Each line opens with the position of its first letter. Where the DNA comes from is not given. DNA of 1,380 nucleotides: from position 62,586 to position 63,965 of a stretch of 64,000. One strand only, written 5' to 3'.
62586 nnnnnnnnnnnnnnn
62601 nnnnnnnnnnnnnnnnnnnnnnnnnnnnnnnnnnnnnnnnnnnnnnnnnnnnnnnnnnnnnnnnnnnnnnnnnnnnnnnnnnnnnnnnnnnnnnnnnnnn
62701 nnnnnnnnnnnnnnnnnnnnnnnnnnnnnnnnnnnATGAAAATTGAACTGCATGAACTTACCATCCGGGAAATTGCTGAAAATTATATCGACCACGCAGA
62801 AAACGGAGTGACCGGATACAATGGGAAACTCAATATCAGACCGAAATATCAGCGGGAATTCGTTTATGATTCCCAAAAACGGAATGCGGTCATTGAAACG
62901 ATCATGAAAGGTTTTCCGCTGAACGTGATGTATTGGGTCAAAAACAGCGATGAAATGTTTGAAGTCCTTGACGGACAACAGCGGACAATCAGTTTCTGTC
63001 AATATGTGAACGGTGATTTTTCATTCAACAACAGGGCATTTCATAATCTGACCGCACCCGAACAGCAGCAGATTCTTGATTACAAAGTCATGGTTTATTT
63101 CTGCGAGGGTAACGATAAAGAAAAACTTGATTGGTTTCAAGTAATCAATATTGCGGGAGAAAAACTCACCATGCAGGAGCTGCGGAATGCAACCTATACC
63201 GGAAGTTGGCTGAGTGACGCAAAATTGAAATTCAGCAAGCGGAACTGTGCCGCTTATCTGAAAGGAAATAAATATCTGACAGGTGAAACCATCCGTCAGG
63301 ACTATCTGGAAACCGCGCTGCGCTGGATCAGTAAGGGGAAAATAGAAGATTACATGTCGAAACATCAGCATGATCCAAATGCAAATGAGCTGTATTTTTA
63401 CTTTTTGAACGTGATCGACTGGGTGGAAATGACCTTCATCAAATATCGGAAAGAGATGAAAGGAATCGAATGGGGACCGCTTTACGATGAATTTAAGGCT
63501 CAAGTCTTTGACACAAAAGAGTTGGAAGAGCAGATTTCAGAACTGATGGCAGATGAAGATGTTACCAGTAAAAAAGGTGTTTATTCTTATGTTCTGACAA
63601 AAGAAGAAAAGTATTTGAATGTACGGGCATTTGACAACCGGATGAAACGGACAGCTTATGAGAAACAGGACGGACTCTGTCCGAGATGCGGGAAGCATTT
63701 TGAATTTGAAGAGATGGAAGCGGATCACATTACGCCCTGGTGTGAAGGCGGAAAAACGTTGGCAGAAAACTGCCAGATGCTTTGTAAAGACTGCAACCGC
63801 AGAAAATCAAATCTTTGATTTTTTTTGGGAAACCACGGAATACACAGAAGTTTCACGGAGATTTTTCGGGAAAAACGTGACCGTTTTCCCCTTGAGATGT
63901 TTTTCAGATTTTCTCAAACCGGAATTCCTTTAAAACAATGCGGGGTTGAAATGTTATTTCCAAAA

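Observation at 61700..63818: Overlapping MTase plus DUF262-HNH gene pair: candidate non-canonical restriction-modification or defence module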

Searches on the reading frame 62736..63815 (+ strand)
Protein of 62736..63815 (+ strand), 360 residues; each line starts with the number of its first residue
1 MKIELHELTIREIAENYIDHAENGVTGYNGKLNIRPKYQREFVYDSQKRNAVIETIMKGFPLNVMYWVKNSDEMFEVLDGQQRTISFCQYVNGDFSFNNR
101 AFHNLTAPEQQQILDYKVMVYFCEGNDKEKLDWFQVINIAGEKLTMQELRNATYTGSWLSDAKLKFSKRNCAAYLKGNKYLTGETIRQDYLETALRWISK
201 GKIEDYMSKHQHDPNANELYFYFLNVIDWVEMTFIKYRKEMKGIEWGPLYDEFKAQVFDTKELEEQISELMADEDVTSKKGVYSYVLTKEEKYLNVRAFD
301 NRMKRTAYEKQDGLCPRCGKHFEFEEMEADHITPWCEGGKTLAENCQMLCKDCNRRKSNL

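Call 3: search_protein_families(library=pfam, proteins=[window:62736-63815:+], max_evalue=0.01)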
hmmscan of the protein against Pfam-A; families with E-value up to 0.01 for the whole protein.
window:62736-63815:+ (360 aa): 4 families
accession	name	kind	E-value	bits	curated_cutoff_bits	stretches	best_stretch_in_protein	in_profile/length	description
PF03235.19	GmrSD_N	-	1.1e-18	68.5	33.2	1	33-154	12-198/199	GmrSD restriction endonuclease, N-terminal domain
PF01844.29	HNH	-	9.7e-14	51.7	21.4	1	315-359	1-46/47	HNH endonuclease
PF14279.12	HNH_5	-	4.6e-09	36.5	27.5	1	315-358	1-44/56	HNH endonuclease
PF06430.17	L_lactis_RepB_C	-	0.0061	17.4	27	0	246-296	68-117/123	Lactococcus lactis RepB C-terminus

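Call 4: search_protein_families(library=ncbifam, proteins=[window:62736-63815:+], max_evalue=0.01)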
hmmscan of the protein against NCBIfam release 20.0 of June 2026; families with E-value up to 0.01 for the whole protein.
window:62736-63815:+ (360 aa): 2 families
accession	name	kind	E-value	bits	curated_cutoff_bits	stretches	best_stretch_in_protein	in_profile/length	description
NF049971.1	CRISPR_Cas9d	exception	1.1e-06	27.7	375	1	299-359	532-595/986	type II CRISPR RNA-guided endonuclease Cas9d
NF040563.1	guided_IscB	equivalog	1.4e-05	24.4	175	1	291-359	171-237/314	RNA-guided endonuclease IscB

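Call 5: search_protein_families(library=padloc, proteins=[window:62736-63815:+], max_evalue=0.01)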
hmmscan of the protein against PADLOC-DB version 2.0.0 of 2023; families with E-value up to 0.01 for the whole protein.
window:62736-63815:+ (360 aa): 10 families
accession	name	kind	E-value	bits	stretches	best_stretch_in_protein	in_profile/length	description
PDLC03418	REase_II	-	7.5e-137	454.4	1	1-359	1-371/372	Type II restriction enzyme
PDLC03877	NsnA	-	7.3e-27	92.6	1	29-159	62-205/385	-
PDLC04027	PD-T4-2_A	-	3.3e-12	44.1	2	29-93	49-114/363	-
PDLC04151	HEC-05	-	6.7e-06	23.1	1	35-95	42-98/600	-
PDLC04150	HEC-05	-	8.7e-05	19.5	1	36-104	25-89/583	-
PDLC03656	mREase_IV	-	0.0003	18.6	1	291-356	183-254/277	Type IV methyl-directed restriction enzyme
PDLC00345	PtuB1|PtuB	-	0.0011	16.5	1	295-359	34-103/223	Unknown function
PDLC00353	PtuB1|PtuB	-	0.0016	16.3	1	297-335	35-73/196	Unknown function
PDLC00322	PtuB1|PtuB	-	0.0042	14.9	0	109-130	72-93/215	Unknown function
PDLC03478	REase_II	-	0.0091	13.7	0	298-358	95-159/219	Type II restriction enzyme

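Call 11: find_homologous_proteins(query=window:62736-63815:+, max_evalue=0.00001)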
Query window:62736-63815:+ (360 aa): 8000 proteins with E <= 0.00001 among 8000 candidates; the best 120 are listed.
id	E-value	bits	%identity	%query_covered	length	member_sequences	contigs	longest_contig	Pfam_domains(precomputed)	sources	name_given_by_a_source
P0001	3.5e-248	840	100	100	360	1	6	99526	PF01844.30,PF14279.13,PF03235.20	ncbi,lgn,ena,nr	ncbi:MAG: DUF262 domain-containing protein [Lentisphaeria bacterium]|nr:DUF262 domain-containing pro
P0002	4.8e-247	837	100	100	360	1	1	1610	PF01844.30,PF14279.13,PF03235.20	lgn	-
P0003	2.9e-246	834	99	100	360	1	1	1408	PF01844.30,PF14279.13,PF03235.20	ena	-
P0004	2.8e-208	709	82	100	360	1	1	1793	PF01844.30,PF14279.13,PF03235.20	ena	-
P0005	5.1e-208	708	83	100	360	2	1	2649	PF01844.30,PF14279.13,PF03235.20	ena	-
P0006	2.4e-207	706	82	100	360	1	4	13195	PF01844.30,PF14279.13,PF03235.20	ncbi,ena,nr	ncbi:MAG: DUF262 domain-containing protein [Lentisphaeria bacterium]|nr:DUF262 domain-containing pro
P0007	9.3e-206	701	81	100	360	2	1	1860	PF01844.30,PF14279.13,PF03235.20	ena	-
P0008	9.4e-206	701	82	100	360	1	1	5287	PF01844.30,PF14279.13,PF03235.20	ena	-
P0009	8.5e-205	698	82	100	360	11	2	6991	PF01844.30,PF14279.13,PF03235.20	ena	-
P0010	2.3e-204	696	80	100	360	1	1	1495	PF01844.30,PF14279.13,PF03235.20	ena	-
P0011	8.6e-204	694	82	100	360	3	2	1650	PF01844.30,PF14279.13,PF03235.20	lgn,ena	-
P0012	2.1e-203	693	81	100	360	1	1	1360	PF01844.30,PF14279.13,PF03235.20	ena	-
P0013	6.3e-203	692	81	100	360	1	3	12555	PF01844.30,PF14279.13,PF03235.20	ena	-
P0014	1.0e-202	691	80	100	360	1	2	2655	PF01844.30,PF14279.13,PF03235.20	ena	-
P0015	1.2e-202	691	81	100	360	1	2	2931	PF01844.30,PF14279.13,PF03235.20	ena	-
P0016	1.2e-202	691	81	100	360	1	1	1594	PF01844.30,PF14279.13,PF03235.20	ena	-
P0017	1.5e-202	690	81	100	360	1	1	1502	PF01844.30,PF14279.13,PF03235.20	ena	-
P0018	2.7e-202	689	81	100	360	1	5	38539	PF01844.30,PF14279.13,PF03235.20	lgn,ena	-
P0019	2.8e-202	689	80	100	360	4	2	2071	PF01844.30,PF14279.13,PF03235.20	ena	-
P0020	3.1e-202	689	81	100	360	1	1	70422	PF01844.30,PF14279.13,PF03235.20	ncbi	-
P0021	4.4e-202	689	80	100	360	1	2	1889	PF01844.30,PF14279.13,PF03235.20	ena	-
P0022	4.6e-202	689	81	100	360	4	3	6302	PF01844.30,PF14279.13,PF03235.20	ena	-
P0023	4.6e-202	689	80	100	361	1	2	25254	PF01844.30,PF14279.13,PF03235.20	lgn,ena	-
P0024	6.1e-202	688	80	100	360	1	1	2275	PF01844.30,PF14279.13,PF03235.20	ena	-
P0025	8.5e-202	688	80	100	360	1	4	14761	PF01844.30,PF14279.13,PF03235.20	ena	-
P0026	9.4e-202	688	80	100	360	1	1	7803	PF01844.30,PF14279.13,PF03235.20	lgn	-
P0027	1.1e-201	688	80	100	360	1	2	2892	PF01844.30,PF14279.13,PF03235.20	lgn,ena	-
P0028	1.2e-201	687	79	100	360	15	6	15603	PF01844.30,PF14279.13,PF03235.20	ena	-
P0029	1.8e-201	687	80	100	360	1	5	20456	PF01844.30,PF14279.13,PF03235.20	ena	-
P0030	2.2e-201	686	80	100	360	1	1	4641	PF01844.30,PF14279.13,PF03235.20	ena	-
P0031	2.2e-201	686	79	100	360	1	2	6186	PF01844.30,PF14279.13,PF03235.20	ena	-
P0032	2.3e-201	686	81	100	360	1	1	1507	PF01844.30,PF14279.13,PF03235.20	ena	-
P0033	4.6e-201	685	80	100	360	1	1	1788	PF01844.30,PF14279.13,PF03235.20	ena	-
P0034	5.4e-201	685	81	100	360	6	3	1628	PF01844.30,PF14279.13,PF03235.20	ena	-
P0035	6.2e-201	685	80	100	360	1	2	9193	PF01844.30,PF14279.13,PF03235.20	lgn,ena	-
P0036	8.5e-201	685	79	100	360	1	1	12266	PF01844.30,PF14279.13,PF03235.20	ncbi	-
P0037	1.1e-200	684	80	100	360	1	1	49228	PF01844.30,PF14279.13,PF03235.20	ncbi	-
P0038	1.3e-200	684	80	100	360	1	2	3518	PF01844.30,PF14279.13,PF03235.20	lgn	-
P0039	1.4e-200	684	80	100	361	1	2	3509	PF01844.30,PF14279.13,PF03235.20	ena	-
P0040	1.4e-200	684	80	100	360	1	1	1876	PF01844.30,PF14279.13,PF03235.20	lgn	-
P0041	1.5e-200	684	80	100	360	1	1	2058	PF01844.30,PF14279.13,PF03235.20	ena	-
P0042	1.6e-200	684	80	100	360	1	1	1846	PF01844.30,PF14279.13,PF03235.20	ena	-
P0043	2.0e-200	683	80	99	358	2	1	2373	PF01844.30,PF14279.13,PF03235.20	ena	-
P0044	3.5e-200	683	80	100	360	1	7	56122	PF01844.30,PF14279.13,PF03235.20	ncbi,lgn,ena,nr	ncbi:MAG: DUF262 domain-containing protein [Lentisphaeria bacterium]|nr:DUF262 domain-containing pro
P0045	3.7e-200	682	80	100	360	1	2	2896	PF01844.30,PF14279.13,PF03235.20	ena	-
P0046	3.9e-200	682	80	100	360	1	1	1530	PF01844.30,PF14279.13,PF03235.20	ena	-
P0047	7.7e-200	681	79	100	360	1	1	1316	PF01844.30,PF14279.13,PF03235.20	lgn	-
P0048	2.4e-199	680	79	100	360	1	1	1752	PF01844.30,PF14279.13,PF03235.20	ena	-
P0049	9.9e-199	678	79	100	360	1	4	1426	PF01844.30,PF14279.13,PF03235.20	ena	-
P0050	2.3e-198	677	79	100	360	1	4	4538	PF01844.30,PF14279.13,PF03235.20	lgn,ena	-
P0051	3.3e-198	676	79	100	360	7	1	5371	PF01844.30,PF14279.13,PF03235.20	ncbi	-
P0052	5.8e-198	675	79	100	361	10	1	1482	PF01844.30,PF14279.13,PF03235.20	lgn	-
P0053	9.1e-198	675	79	100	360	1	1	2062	PF01844.30,PF14279.13,PF03235.20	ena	-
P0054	1.8e-197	674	79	100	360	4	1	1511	PF01844.30,PF14279.13,PF03235.20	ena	-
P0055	3.1e-197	673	79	100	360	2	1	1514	PF01844.30,PF14279.13,PF03235.20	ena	-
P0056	6.5e-197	672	78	100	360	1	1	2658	PF01844.30,PF14279.13,PF03235.20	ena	-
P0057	1.1e-196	671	79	100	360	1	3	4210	PF01844.30,PF14279.13,PF03235.20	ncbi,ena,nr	ncbi:MAG: DUF262 domain-containing protein [Lentisphaeria bacterium]|nr:DUF262 domain-containing pro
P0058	2.8e-196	670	77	100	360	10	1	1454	PF01844.30,PF14279.13,PF03235.20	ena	-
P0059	5.6e-196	669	78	100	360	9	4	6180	PF01844.30,PF14279.13,PF03235.20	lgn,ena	-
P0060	6.5e-196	668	79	100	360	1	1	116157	PF01844.30,PF14279.13,PF03235.20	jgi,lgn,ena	-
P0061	2.1e-195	667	78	100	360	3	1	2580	PF01844.30,PF14279.13,PF03235.20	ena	-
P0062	3.5e-195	666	77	100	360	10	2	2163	PF01844.30,PF14279.13,PF03235.20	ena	-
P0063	1.7e-194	664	76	100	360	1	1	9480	PF01844.30,PF14279.13,PF03235.20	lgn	-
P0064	2.6e-194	663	77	100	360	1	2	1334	PF01844.30,PF14279.13,PF03235.20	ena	-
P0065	3.7e-194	663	79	98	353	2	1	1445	PF01844.30,PF14279.13,PF03235.20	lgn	-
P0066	8.7e-194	662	76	100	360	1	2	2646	PF01844.30,PF14279.13,PF03235.20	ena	-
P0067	1.1e-193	661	77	100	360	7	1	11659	PF01844.30,PF14279.13,PF03235.20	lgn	-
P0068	1.3e-193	661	76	100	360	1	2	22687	PF01844.30,PF14279.13,PF03235.20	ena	-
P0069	1.4e-193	661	76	100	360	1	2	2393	PF01844.30,PF14279.13,PF03235.20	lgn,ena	-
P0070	1.4e-193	661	76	100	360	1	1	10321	PF01844.30,PF14279.13,PF03235.20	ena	-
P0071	2.0e-193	660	76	100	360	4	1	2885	PF01844.30,PF14279.13,PF03235.20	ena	-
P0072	2.4e-193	660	78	100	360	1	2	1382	PF01844.30,PF14279.13,PF03235.20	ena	-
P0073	4.8e-193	659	78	100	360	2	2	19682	PF01844.30,PF14279.13,PF03235.20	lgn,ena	-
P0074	5.8e-193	659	76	100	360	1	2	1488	PF01844.30,PF14279.13,PF03235.20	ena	-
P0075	6.7e-193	659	76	100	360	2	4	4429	PF01844.30,PF14279.13,PF03235.20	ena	-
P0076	1.0e-192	658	77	100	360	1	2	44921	PF01844.30,PF14279.13,PF03235.20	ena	-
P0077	4.2e-192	656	76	100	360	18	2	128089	PF01844.30,PF14279.13,PF03235.20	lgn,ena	-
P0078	1.5e-191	654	76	100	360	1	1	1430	PF01844.30,PF14279.13,PF03235.20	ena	-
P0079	2.5e-191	653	77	100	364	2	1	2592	PF01844.30,PF14279.13,PF03235.20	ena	-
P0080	3.3e-191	653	76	100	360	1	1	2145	PF01844.30,PF14279.13,PF03235.20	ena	-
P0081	5.4e-191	652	76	100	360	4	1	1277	PF01844.30,PF14279.13,PF03235.20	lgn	-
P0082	7.8e-191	652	76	100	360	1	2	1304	PF01844.30,PF14279.13,PF03235.20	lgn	-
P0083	1.5e-190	651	75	100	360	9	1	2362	PF01844.30,PF14279.13,PF03235.20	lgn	-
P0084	2.8e-190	650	77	100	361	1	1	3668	PF01844.30,PF14279.13,PF03235.20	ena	-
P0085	6.0e-190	649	75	100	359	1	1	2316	PF01844.30,PF14279.13,PF03235.20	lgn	-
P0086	2.0e-189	647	76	100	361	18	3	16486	PF01844.30,PF14279.13,PF03235.20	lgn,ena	-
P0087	5.5e-189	646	75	100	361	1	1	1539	PF01844.30,PF14279.13,PF03235.20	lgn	-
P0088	9.8e-189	645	76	100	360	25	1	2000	PF01844.30,PF14279.13,PF03235.20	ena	-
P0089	5.4e-186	636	74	100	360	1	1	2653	PF01844.30,PF14279.13,PF03235.20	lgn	-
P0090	6.1e-186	636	73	100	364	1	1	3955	PF01844.30,PF14279.13,PF03235.20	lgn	-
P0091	6.4e-186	636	75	99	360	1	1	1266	PF01844.30,PF14279.13,PF03235.20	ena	-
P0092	7.7e-186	635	75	99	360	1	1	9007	PF01844.30,PF14279.13,PF03235.20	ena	-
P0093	1.4e-185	635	73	100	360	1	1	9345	PF01844.30,PF14279.13,PF03235.20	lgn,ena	-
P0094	4.1e-185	633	73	100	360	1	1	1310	PF01844.30,PF14279.13,PF03235.20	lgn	-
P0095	1.3e-184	631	73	100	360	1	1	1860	PF01844.30,PF14279.13,PF03235.20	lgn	-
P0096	1.5e-184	631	72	100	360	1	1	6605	PF01844.30,PF14279.13,PF03235.20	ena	-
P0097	1.6e-184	631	73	100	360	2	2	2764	PF01844.30,PF14279.13,PF03235.20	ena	-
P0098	1.8e-184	631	73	99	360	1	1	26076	PF01844.30,PF14279.13,PF03235.20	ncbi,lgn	-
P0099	1.9e-184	631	73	100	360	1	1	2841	PF01844.30,PF14279.13,PF03235.20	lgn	-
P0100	2.0e-184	631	75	100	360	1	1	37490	PF01844.30,PF14279.13,PF03235.20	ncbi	-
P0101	3.8e-184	630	73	100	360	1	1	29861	PF01844.30,PF14279.13,PF03235.20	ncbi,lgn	ncbi:MAG: HNH endonuclease family protein [Bacillota bacterium]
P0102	1.0e-183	628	72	100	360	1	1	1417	PF01844.30,PF14279.13,PF03235.20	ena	-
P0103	1.4e-183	628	74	100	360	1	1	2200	PF01844.30,PF14279.13,PF03235.20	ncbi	-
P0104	2.0e-183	627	73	99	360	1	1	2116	PF01844.30,PF14279.13,PF03235.20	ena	-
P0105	2.7e-183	627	73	99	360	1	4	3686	PF01844.30,PF14279.13,PF03235.20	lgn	-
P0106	3.2e-183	627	73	99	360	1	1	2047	PF01844.30,PF14279.13,PF03235.20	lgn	-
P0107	3.7e-183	627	73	100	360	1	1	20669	PF01844.30,PF14279.13,PF03235.20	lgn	-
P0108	4.3e-183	626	73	99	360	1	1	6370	PF01844.30,PF14279.13,PF03235.20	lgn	-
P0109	5.3e-183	626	73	99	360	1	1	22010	PF01844.30,PF14279.13,PF03235.20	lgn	-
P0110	5.4e-183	626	72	100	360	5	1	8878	PF01844.30,PF14279.13,PF03235.20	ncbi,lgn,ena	-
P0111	5.9e-183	626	73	99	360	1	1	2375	PF01844.30,PF14279.13,PF03235.20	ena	-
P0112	8.6e-183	625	73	99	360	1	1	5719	PF01844.30,PF14279.13,PF03235.20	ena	-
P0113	8.6e-183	625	74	99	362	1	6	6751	PF01844.30,PF03235.20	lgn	-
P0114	9.9e-183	625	73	100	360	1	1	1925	PF01844.30,PF14279.13,PF03235.20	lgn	-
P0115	1.0e-182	625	73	99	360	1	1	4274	PF01844.30,PF14279.13,PF03235.20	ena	-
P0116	1.1e-182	625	72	100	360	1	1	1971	PF01844.30,PF14279.13,PF03235.20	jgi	jgi:hypothetical protein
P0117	1.1e-182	625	74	99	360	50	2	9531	PF01844.30,PF14279.13,PF03235.20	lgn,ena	-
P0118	1.1e-182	625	73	100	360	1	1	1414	PF01844.30,PF14279.13,PF03235.20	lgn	-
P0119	1.1e-182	625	72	99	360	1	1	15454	PF01844.30,PF14279.13,PF03235.20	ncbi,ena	-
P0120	1.2e-182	625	72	99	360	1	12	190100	PF01844.30,PF14279.13,PF03235.20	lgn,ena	-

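Call 12: search_solved_structures(query=window:62736-63815:+, max_evalue=0.01)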
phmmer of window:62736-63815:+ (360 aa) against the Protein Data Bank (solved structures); distinct sequences matched with E-value up to 0.01: 7.
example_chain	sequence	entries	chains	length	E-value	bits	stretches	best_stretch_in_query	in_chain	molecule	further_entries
4h9d_A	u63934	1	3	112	1.9e-07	33.6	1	311-358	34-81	HNH endonuclease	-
6ghc_A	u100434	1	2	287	0.0008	21.7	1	292-356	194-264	5-methylcytosine-specific restriction enzyme A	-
6me0_C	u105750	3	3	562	0.00091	21.5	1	292-356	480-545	Maturase reverse transcriptase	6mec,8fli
8d2k_A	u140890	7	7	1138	0.0015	20.8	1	308-358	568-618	CRISPR-associated endonuclease, Csn1 family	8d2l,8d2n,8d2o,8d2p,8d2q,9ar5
8zq9_B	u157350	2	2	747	0.0021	20.3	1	287-358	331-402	a protein | HNH nuclease domain-containing protein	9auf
8w2z_A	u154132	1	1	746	0.0021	20.3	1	287-358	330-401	HNH nuclease domain-containing protein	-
8w2s_A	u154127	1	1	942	0.003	19.8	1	287-358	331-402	HNH nuclease domain-containing protein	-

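Call 15: search_dna_similar(query=window:62736-63815:+, collection=plasmids, mode=protein, max_rows=20)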
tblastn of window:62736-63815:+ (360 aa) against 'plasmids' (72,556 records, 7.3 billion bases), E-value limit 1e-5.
Records with a match: 130; places in all: 135; records where one place covers at least 80% of the query: 43.
Best place of each record, by identity: 60-80% 4; <60% 126.
By first word of the organism name: Enterococcus 20; Escherichia 18; Salmonella 10; Rhodococcus 6; Acinetobacter 6; Klebsiella 5; Variovorax 3; Apilactobacillus 3; Burkholderia 3; Campylobacter 3; and 45 more.
By predicted mobility (MOB-suite, as given by PLSDB): conjugative 60; non-mobilizable 50; mobilizable 20.
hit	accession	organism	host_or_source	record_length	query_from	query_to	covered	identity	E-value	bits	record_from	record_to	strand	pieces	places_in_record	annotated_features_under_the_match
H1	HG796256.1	uncultured bacterium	-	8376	1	358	99%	65.4%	3e-157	495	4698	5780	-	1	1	CDS (x2)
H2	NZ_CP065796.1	Mammaliicoccus sciuri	environment,single cell,feed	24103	1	359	100%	61.0%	8e-149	471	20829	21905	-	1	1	DUF262 domain-containing protein | adenine-specific methyltransferase EcoRI family protein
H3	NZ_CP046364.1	Macrococcoides canis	dog,swabs,ear infection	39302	1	360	100%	60.8%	3e-153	483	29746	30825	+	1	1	DUF262 domain-containing protein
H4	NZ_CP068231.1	Aeromonas caviae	combined sewer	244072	1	359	100%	59.0%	4e-142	452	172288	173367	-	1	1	DUF262 domain-containing protein | adenine-specific methyltransferase EcoRI family protein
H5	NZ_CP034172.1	Chryseobacterium taklimakanense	Homo sapiens,Blood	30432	1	359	100%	58.3%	6e-141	448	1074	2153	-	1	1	DUF262 domain-containing protein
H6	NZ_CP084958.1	Sulfitobacter indolifex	cell culture,Seawater from the North ...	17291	1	360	100%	57.2%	2e-139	444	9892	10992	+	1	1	DUF262 domain-containing protein | adenine-specific methyltransferase EcoRI family protein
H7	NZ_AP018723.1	Thiomicrorhabdus aquaedulcis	-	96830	1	359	100%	55.6%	2e-134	429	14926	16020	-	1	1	DUF262 domain-containing protein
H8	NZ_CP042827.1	Ruania zhangjianzhongii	bat,pure culture,feces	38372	1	360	100%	53.5%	4e-130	417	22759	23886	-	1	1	DUF262 domain-containing protein | adenine-specific methyltransferase EcoRI family protein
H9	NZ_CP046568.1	Dietzia sp. DQ12-45-1b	product water from oilfield,product ...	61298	1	360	100%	53.2%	6e-119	385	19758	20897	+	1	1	DUF262 domain-containing protein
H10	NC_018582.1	Gordonia sp. KTR9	-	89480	1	359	100%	53.3%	2e-129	416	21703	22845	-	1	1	DUF262 domain-containing protein | adenine-specific methyltransferase EcoRI family protein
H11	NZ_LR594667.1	Variovorax sp. SRS16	linuron-contaminated soil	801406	1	360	100%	52.9%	1e-130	419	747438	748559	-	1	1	DUF262 domain-containing protein | adenine-specific methyltransferase EcoRI family protein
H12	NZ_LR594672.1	Variovorax sp. PBL-E5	linuron-contaminated soil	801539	1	360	100%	52.9%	1e-130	419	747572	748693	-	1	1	DUF262 domain-containing protein | adenine-specific methyltransferase EcoRI family protein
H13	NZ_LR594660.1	Variovorax sp. PBL-H6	linuron-contaminated soil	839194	1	360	100%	52.9%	1e-130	419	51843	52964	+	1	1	DUF262 domain-containing protein | adenine-specific methyltransferase EcoRI family protein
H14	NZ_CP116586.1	Enterococcus dispar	Bos taurus,whole organism,fecal sample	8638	1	359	100%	52.5%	2e-129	415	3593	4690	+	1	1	DUF262 domain-containing protein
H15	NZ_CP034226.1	Ligilactobacillus agilis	Chicken,Mixed culture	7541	1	359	100%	45.9%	3e-108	354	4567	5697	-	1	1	DUF262 domain-containing protein | adenine-specific methyltransferase EcoRI family protein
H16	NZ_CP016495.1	Lactiplantibacillus pentosus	bacteria,olive fermentation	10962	1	359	100%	43.5%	2e-103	341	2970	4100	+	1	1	DUF262 domain-containing protein | adenine-specific methyltransferase EcoRI family protein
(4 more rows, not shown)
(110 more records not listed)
